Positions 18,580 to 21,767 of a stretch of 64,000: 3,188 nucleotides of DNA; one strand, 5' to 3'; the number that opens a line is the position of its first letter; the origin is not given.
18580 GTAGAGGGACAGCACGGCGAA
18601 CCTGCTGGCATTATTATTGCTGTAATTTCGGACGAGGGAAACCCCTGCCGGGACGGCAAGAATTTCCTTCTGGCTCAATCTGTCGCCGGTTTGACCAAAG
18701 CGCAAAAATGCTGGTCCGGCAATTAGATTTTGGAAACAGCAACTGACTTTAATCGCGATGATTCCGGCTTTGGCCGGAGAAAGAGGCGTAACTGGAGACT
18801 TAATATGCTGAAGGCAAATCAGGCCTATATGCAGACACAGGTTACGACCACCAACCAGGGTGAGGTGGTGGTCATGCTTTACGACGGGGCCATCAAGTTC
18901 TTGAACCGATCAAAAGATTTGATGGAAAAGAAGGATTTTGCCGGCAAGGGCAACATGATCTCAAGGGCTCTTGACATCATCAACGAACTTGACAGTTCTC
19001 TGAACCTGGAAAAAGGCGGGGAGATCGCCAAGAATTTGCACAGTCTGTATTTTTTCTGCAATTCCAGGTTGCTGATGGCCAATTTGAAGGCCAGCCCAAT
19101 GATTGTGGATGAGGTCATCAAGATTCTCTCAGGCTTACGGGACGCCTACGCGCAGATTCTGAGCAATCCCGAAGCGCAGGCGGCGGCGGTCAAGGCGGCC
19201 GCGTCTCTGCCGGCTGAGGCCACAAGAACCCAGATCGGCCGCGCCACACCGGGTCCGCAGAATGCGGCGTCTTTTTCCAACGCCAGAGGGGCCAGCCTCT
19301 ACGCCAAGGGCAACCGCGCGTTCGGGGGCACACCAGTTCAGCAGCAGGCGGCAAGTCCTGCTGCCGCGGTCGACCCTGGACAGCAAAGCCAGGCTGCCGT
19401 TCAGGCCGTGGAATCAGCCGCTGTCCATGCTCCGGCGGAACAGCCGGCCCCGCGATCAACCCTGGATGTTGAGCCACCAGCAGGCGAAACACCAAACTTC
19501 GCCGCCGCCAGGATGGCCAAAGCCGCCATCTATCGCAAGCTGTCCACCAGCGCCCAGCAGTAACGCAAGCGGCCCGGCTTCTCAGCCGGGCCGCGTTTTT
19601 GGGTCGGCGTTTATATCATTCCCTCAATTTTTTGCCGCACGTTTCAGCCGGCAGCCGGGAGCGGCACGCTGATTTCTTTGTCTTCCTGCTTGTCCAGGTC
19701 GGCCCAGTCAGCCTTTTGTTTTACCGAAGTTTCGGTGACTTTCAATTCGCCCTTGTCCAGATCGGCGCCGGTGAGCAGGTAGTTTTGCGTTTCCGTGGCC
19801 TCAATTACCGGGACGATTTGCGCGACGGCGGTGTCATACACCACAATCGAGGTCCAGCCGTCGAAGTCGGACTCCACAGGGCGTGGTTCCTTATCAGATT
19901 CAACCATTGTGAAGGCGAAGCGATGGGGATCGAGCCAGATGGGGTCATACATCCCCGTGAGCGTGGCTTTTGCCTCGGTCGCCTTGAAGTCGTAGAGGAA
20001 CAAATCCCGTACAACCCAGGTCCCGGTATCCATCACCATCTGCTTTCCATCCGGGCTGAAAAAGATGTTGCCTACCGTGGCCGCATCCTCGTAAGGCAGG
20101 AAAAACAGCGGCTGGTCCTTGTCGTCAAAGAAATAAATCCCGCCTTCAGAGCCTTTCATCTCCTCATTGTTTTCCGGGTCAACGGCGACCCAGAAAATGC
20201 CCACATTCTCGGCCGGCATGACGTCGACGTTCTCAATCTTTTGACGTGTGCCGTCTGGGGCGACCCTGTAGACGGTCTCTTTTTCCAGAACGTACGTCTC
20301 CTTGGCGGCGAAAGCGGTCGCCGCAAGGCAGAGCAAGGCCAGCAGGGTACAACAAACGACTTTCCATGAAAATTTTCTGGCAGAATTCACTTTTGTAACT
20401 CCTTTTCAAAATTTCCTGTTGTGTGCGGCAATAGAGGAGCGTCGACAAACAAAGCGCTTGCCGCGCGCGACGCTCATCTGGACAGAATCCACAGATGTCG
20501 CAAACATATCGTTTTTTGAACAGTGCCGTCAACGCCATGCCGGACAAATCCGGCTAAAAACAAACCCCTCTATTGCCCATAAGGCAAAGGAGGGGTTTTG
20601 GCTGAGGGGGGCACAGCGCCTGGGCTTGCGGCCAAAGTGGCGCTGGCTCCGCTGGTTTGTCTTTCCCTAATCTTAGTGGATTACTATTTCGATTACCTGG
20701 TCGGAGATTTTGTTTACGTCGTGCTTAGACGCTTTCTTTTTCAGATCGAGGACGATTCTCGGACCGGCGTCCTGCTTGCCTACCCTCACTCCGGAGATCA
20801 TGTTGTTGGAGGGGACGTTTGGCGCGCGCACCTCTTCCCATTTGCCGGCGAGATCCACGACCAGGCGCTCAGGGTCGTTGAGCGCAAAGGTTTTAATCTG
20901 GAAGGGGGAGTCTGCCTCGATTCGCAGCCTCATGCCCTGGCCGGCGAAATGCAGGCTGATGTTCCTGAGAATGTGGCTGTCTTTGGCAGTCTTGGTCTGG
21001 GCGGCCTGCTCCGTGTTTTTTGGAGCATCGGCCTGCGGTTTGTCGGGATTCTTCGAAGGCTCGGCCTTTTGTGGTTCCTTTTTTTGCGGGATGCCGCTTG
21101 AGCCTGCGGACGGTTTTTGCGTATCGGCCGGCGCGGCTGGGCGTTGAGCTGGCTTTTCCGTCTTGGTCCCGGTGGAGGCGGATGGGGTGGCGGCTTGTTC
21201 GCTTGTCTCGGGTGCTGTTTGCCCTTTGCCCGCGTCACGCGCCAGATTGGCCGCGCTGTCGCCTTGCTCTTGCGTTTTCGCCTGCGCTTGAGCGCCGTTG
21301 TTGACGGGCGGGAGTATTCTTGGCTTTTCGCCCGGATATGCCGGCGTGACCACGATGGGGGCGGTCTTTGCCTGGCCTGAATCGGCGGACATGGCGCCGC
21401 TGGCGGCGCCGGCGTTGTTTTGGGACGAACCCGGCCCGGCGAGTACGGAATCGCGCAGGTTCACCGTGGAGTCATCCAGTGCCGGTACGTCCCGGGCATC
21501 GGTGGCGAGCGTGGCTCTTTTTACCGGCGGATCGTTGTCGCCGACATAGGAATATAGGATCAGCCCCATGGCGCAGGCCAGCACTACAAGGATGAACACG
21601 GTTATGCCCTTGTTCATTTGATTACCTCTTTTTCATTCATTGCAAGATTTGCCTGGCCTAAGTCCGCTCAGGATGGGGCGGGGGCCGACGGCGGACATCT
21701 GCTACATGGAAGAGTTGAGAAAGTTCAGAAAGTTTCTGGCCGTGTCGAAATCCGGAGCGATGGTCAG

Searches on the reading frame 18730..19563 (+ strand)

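Call 79: search_protein_families(library=pfam, proteins=[window:18730-19563:+], max_evalue=0.0001)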
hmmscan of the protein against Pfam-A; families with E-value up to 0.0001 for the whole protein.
window:18730-19563:+ (277 aa): 1 family
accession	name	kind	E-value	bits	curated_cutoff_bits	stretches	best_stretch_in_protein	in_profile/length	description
PF02561.19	FliS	-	1.5e-39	135.2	26.7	1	31-143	2-114/115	Flagellar protein FliS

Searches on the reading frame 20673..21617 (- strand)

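Call 79: search_protein_families(library=pfam, proteins=[window:20673-21617:-], max_evalue=0.0001)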
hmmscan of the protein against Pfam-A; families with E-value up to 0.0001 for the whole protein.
window:20673-21617:- (314 aa): 1 family
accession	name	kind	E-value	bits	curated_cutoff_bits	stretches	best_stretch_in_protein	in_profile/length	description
PF11741.13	AMIN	-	7.9e-11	42.4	20.5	1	225-302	7-90/101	AMIN domain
